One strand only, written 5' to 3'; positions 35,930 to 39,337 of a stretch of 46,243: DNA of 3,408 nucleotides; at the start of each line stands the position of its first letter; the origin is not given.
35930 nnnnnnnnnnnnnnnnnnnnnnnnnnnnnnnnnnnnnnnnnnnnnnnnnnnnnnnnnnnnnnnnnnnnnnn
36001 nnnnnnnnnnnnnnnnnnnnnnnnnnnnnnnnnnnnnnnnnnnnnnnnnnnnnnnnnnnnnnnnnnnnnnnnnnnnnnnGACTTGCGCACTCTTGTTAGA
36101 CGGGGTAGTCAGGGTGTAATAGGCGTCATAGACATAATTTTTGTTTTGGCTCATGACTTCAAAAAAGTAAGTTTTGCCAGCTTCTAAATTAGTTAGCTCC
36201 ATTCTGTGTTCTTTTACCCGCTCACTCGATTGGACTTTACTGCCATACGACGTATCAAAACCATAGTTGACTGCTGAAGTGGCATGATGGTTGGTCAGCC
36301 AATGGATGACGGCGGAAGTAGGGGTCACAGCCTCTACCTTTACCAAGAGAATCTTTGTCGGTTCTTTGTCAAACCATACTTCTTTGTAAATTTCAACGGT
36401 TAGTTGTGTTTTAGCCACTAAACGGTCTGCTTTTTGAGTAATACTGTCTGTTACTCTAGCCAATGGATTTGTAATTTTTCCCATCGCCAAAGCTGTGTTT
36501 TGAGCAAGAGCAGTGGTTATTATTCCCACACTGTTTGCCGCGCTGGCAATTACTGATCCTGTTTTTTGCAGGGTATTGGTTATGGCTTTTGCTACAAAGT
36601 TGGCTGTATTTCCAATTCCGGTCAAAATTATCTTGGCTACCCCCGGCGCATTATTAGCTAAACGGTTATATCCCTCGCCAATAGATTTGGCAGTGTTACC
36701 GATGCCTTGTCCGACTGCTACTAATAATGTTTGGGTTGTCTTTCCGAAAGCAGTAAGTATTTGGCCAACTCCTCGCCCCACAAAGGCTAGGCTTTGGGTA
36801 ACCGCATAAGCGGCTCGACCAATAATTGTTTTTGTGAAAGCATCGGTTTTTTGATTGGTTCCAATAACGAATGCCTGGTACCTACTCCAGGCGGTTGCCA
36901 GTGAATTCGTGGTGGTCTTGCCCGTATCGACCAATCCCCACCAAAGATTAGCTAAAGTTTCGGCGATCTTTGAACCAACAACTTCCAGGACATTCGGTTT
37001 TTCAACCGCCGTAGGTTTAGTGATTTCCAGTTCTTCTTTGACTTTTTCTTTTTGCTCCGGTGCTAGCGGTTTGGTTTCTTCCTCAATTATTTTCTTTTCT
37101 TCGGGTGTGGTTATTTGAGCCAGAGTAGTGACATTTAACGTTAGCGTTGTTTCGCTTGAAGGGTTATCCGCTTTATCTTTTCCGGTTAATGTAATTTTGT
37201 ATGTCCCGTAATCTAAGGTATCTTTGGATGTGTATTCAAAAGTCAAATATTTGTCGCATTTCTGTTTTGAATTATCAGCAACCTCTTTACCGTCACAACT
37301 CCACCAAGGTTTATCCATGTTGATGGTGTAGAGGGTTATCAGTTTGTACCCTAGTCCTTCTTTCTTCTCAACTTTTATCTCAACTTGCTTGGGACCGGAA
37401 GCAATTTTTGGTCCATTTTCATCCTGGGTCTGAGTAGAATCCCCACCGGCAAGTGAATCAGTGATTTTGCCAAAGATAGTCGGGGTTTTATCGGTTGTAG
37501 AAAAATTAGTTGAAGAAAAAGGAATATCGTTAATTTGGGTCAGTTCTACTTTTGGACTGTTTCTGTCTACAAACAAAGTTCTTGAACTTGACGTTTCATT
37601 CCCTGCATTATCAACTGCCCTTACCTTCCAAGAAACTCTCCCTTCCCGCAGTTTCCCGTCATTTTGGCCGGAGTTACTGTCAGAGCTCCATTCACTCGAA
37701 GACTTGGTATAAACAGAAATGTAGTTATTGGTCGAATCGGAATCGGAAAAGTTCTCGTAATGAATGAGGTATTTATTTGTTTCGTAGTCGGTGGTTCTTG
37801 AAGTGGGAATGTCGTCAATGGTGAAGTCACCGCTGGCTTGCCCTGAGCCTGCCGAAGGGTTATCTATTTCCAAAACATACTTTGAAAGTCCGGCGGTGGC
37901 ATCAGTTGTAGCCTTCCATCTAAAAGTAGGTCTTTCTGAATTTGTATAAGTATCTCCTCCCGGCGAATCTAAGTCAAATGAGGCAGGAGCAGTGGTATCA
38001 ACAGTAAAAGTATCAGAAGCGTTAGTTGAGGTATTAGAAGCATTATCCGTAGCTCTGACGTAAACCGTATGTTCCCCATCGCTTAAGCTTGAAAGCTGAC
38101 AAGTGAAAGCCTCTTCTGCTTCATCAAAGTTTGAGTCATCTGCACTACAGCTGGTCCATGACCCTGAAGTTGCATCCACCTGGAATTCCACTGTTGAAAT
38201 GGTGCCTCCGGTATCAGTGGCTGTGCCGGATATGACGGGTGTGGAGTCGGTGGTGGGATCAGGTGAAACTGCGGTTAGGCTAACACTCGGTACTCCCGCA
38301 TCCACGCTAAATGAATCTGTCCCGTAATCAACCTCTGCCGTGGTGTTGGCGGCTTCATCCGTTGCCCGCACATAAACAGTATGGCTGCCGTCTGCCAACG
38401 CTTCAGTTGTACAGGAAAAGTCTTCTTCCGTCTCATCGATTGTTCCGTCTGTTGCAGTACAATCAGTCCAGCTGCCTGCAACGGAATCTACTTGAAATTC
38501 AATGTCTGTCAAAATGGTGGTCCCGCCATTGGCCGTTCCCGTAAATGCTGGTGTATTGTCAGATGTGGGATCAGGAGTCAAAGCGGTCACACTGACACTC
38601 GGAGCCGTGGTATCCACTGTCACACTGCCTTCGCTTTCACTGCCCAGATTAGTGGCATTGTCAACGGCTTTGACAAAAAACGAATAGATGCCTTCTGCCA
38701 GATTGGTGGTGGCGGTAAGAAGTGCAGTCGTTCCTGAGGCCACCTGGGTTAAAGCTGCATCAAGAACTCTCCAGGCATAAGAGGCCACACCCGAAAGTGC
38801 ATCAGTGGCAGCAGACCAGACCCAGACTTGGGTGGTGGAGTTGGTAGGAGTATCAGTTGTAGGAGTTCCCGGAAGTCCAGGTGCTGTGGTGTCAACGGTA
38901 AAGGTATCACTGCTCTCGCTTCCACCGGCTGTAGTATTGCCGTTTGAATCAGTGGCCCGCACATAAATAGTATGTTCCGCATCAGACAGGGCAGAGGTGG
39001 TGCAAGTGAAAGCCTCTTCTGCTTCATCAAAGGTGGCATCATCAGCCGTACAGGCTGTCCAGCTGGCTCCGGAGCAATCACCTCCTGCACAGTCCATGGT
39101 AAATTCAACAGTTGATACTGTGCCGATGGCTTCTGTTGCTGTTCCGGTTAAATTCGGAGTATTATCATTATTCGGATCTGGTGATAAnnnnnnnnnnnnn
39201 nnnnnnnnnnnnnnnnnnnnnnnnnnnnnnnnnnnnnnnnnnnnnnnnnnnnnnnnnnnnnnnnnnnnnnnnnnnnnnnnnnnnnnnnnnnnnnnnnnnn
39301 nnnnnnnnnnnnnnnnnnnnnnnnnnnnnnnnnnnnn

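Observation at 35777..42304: Giant (~2170 aa) mosaic surface protein, a candidate attachment factor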

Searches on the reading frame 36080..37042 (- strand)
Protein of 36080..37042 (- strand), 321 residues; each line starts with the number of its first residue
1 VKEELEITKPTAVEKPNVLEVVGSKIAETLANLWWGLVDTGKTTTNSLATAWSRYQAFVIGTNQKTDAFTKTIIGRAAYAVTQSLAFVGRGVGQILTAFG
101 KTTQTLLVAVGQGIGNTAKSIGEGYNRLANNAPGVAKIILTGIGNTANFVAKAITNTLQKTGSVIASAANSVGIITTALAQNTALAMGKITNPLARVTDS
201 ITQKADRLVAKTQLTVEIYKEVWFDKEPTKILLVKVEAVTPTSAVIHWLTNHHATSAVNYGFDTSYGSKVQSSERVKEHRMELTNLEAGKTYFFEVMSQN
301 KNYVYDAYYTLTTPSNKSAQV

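Call 63: search_protein_representatives(protein=window:36080-37042:-)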
Query: 321 residues. Proteins with E-value up to 0.001 (for the whole library): 4882; up to 1e-10: 1885; up to 1e-30: 245. The best 150 are listed.
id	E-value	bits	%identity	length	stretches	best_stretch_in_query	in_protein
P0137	6.5e-122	422.7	37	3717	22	233-302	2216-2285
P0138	1.1e-112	392.4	40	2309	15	233-304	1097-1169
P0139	4.7e-112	390.4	33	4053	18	219-316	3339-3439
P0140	6.8e-105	366.9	34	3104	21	231-301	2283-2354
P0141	3.8e-96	338.2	37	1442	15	231-302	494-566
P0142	1.9e-93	329.3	32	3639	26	242-317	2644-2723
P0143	1.9e-93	329.3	32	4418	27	232-313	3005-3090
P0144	4.1e-85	302.0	37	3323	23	234-300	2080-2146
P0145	4.0e-82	292.2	33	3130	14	238-300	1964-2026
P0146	2.0e-81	289.9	37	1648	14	232-314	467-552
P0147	4.2e-80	285.5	33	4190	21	237-301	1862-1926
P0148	4.7e-79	282.1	39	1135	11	233-313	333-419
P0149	1.4e-77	277.2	34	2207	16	236-312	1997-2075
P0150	2.2e-76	273.3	36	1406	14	228-302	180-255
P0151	5.6e-75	268.7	34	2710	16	236-300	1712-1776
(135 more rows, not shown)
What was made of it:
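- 36107..36352 (-): FN3 (Pur_ac_phosph_N-type) domain (res 1985-2066) with the motif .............. This FN3 type is very widespread: 4882 representatives at E<=1e-3 (call 63).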

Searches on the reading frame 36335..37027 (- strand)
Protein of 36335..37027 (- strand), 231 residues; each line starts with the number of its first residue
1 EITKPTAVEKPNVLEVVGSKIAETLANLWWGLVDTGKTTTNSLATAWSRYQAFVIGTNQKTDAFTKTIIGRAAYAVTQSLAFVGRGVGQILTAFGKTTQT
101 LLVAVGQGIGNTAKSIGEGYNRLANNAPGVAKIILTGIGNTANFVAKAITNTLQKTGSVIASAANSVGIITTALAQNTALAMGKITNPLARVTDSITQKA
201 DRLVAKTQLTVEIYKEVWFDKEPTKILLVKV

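Call 16: search_protein_families(library=ncbifam, proteins=[window:36335-37027:-], max_evalue=10)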
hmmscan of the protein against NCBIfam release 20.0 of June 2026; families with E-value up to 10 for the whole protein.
window:36335-37027:- (231 aa): 0 families

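Call 17: search_protein_families(library=pfam, proteins=[window:36335-37027:-], max_evalue=10)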
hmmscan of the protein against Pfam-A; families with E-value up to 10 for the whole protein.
window:36335-37027:- (231 aa): 0 families
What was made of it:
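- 36371..36991 (-): G/A/T-rich segment (res 1772-1978), modelled as long helices of 58, 52 and 30 aa. It is not a classical TM segment. There is no Pfam or NCBIfam hit (calls 16, 17).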

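Call 64: search_solved_structures(query=window:36335-37027:-, max_evalue=10)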
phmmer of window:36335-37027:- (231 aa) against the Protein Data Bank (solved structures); distinct sequences matched with E-value up to 10: 1.
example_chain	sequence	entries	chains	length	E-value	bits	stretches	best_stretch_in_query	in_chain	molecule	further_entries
3ue3_A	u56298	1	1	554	1.2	12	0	69-127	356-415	Septum formation, penicillin binding protein 3, peptidoglycan synthetase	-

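Call 65: search_protein_families(library=phrogs, proteins=[window:36335-37027:-], max_evalue=1)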
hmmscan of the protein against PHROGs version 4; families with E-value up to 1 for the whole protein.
window:36335-37027:- (231 aa): 3 families
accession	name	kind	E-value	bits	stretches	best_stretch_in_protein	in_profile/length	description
phrog_4070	-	tail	0.0002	20.6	1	16-204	180-369/989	tail length tape measure protein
phrog_4197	-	tail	0.0032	16.2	1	74-208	593-734/1783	tail length tape measure protein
phrog_305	-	tail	0.012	15.2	1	82-202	376-504/1001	tail length tape measure protein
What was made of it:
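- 36371..36991 (-): A weak match to phage tape-measure PHROGs (E 2e-4, call 65) is probably compositional.
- Tried and rejected: PHROGs gave only weak tape-measure matches for the helical segment (E 2e-4, call 65), taken as compositional.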

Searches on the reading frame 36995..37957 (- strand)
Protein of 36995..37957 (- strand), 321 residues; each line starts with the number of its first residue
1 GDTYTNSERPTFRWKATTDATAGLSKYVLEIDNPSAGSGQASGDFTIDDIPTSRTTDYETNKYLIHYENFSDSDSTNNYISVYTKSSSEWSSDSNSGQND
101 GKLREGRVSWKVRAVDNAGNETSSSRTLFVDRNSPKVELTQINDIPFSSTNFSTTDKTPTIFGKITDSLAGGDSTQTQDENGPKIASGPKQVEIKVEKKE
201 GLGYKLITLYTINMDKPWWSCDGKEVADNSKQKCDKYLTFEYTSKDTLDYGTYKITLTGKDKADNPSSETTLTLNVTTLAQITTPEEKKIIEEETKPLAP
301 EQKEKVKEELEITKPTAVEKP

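Call 16: search_protein_families(library=ncbifam, proteins=[window:36995-37957:-], max_evalue=10)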
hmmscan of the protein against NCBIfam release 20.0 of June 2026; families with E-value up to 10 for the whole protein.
window:36995-37957:- (321 aa): 3 families
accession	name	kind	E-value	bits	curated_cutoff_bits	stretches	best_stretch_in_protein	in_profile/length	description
NF047446.1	barrel_OmpL47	domain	6.5e-05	23.3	40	2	104-126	41-63/68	OmpL47-type beta-barrel domain-containing protein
NF033932.1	LapB_rpt_80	domain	0.066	13.5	45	1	251-296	1-48/83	LapB repeat-containing protein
NF033510.3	Ca_tandemer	repeat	0.18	12.2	50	1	80-121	55-95/96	Ca2+-stabilized repeat-containing adhesin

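Call 17: search_protein_families(library=pfam, proteins=[window:36995-37957:-], max_evalue=10)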
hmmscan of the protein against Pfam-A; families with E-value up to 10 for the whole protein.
window:36995-37957:- (321 aa): 8 families
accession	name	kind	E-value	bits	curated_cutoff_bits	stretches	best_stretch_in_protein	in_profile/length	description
PF19077.6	Big_13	-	1.1e-07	32.7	27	2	74-131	48-101/102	Bacterial Ig-like domain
PF09136.16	Glucodextran_B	-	0.043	14.2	27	1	103-131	54-82/83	Glucodextranase, domain B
PF25788.1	Ig_Rha78A_N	-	0.095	13.4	27.4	1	106-128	75-97/105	Rha78A-like, N-terminal immunoglobulin domain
PF15478.11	LKAAEAR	-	0.14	12.8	27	1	216-250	2-36/137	Family of unknown function with LKAAEAR motif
PF07495.19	Y_Y_Y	-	0.2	12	26.6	1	231-277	21-63/65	Y_Y_Y domain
PF02494.22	HYR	-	0.23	12.2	21.7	1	226-275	34-80/81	HYR domain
PF16800.11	Endopep_inhib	-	0.54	10.6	29.9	1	52-103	34-87/150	IseA DL-endopeptidase inhibitor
PF00028.23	Cadherin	-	0.68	10.8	28.8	1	245-276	56-92/93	Cadherin domain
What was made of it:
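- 37127..37987 (-): Extender part 2 (res 1440-1726): two larger Ig-like modules. The first holds the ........................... motifs. The second is Y_Y_Y/cadherin-like. Big_13 scores 32.7 bits, with a weak Y_Y_Y hit (call 17).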

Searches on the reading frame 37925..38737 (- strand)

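Call 16: search_protein_families(library=ncbifam, proteins=[window:37925-38737:-], max_evalue=10)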
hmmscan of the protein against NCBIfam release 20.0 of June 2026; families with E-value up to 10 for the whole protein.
window:37925-38737:- (271 aa): 7 families
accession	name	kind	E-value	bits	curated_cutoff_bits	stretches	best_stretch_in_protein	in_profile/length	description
NF047446.1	barrel_OmpL47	domain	2.6e-13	50.2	40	3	170-246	8-68/68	OmpL47-type beta-barrel domain-containing protein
NF033510.3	Ca_tandemer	repeat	4.2e-09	36.7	50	2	141-237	2-96/96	Ca2+-stabilized repeat-containing adhesin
NF033707.1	T9SS_sortase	equivalog_domain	4e-08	31.4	420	3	211-247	954-989/1095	type IX secretion system sortase PorU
NF047441.1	Lepto_OmpL47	equivalog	2.4e-07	30.7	250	1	13-253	110-329/336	multi-beta-barrel domain surface protein OmpL47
NF052247.1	SorT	equivalog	0.0011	17.9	570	2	62-135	292-364/387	SorT family sulfite dehydrogenase catalytic subunit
NF009690.0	PRK13211.1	equivalog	0.0011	17.7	481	2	190-251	348-409/477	N-acetylglucosamine-binding protein GbpA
NF033834.1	RND_adapt_MexA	exception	0.067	12.3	750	1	140-168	247-275/373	multidrug efflux RND transporter periplasmic adaptor subunit MexA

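Call 17: search_protein_families(library=pfam, proteins=[window:37925-38737:-], max_evalue=10)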
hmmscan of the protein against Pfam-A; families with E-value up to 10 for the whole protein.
window:37925-38737:- (271 aa): 14 families
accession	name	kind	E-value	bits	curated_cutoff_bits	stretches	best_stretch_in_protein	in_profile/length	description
PF19077.6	Big_13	-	7.8e-19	68.5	27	3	162-248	24-102/102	Bacterial Ig-like domain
PF13750.12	Big_3_3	-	3e-08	33.9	27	3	211-252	5-47/157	Bacterial Ig-like domain (group 3)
PF07495.19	Y_Y_Y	-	5.2e-07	29.9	26.6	2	216-245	33-61/65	Y_Y_Y domain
PF00801.26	PKD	-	0.0012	19.3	23.5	2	181-239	15-75/80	PKD domain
PF24421.1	Ig_J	-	0.0014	19.1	29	1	175-247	33-102/104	Tip attachment protein J, Ig-like domain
PF18565.7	Glyco_hydro2_C5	-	0.011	16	32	1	94-133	50-89/103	Glycoside hydrolase family 2 C-terminal domain 5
PF00028.23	Cadherin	-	0.041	14.7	28.8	0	7-41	53-90/93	Cadherin domain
PF16389.11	DUF4998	-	0.063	13.3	29.1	0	10-39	78-107/199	Domain of unknown function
PF22352.2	K319L-like_PKD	-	0.073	13.5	27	2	188-239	27-78/84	K319L-like, PKD domain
PF13754.12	Big_3_4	-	0.083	13.3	27.3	1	214-249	27-62/106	Domain of unknown function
PF20098.4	DUF6488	-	0.13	12.6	27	1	75-126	46-97/110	Family of unknown function (DUF6488)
PF17293.8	Arm-DNA-bind_5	-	0.19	12.7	22.6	0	216-233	6-24/87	Arm DNA-binding domain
PF16058.10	Mucin-like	-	2.1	9.2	28.7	1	33-64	10-41/94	Mucin-like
PF18981.6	InlK_D3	-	4.2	8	25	0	92-136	25-69/75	Internalin K domain (D3/D4)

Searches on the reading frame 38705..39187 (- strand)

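Call 16: search_protein_families(library=ncbifam, proteins=[window:38705-39187:-], max_evalue=10)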
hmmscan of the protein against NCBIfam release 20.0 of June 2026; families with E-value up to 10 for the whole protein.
window:38705-39187:- (161 aa): 1 family
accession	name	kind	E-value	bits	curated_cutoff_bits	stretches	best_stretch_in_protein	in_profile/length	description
NF047446.1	barrel_OmpL47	domain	1.9e-05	25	40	2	39-88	16-61/68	OmpL47-type beta-barrel domain-containing protein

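Call 17: search_protein_families(library=pfam, proteins=[window:38705-39187:-], max_evalue=10)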
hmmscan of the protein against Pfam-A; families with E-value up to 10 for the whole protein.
window:38705-39187:- (161 aa): 1 family
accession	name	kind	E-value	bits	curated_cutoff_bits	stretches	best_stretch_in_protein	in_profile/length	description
PF19077.6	Big_13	-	0.00044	21.1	27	1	7-100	25-102/102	Bacterial Ig-like domain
